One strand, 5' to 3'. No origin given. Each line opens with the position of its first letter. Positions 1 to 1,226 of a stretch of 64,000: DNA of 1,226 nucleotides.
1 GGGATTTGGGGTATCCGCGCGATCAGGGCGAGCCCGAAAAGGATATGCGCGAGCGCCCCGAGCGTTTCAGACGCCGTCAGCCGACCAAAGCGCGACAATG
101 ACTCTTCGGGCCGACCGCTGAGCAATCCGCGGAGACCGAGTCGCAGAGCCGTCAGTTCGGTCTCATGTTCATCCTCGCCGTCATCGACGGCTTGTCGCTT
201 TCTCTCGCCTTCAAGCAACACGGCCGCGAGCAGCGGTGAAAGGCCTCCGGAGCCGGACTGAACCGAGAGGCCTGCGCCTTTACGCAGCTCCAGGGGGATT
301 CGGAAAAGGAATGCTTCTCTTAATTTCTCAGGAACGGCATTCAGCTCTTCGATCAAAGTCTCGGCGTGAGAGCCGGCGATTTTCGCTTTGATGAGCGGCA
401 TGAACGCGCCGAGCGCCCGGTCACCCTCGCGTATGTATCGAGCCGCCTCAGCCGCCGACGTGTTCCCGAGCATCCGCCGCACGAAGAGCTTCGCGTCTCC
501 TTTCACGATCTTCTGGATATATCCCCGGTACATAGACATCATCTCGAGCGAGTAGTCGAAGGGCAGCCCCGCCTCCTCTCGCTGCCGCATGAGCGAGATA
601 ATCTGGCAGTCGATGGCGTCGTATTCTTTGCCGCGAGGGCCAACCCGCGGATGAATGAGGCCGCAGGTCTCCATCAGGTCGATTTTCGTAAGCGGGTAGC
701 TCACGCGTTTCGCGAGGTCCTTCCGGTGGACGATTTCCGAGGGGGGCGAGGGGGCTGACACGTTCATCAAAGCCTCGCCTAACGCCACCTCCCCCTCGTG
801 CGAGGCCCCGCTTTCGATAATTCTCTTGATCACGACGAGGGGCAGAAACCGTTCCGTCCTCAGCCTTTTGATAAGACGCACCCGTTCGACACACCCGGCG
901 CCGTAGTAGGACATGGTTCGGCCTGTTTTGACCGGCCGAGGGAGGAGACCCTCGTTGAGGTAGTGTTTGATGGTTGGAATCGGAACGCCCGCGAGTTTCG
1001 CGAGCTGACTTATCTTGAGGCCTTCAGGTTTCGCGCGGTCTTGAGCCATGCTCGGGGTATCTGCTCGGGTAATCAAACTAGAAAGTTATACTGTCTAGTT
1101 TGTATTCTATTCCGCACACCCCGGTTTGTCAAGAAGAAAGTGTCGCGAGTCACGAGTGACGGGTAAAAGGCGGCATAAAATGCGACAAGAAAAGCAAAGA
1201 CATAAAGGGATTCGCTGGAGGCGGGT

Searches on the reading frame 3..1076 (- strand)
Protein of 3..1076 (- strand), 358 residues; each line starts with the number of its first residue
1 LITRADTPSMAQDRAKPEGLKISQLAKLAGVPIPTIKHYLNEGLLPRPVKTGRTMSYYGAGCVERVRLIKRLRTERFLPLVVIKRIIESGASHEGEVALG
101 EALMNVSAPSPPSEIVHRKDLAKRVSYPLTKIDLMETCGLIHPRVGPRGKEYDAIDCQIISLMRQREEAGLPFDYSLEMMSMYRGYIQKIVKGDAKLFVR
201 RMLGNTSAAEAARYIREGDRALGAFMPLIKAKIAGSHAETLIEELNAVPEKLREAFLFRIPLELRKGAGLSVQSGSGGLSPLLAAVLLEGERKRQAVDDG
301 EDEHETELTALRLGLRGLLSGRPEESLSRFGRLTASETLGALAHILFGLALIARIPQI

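Call 23: search_protein_families(library=pfam, proteins=[window:3-1076:-])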
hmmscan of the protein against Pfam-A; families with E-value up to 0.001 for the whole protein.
window:3-1076:- (358 aa): 3 families
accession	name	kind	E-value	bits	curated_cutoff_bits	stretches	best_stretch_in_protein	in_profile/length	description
PF13411.12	MerR_1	-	6.1e-18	65.1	21.6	1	21-88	2-67/69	MerR HTH family regulatory protein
PF00376.29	MerR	-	1.7e-08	34.6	28.2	1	21-52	1-32/38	MerR family regulatory protein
PF13560.12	HTH_31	-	0.00049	20.8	27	0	19-67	14-63/64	Helix-turn-helix domain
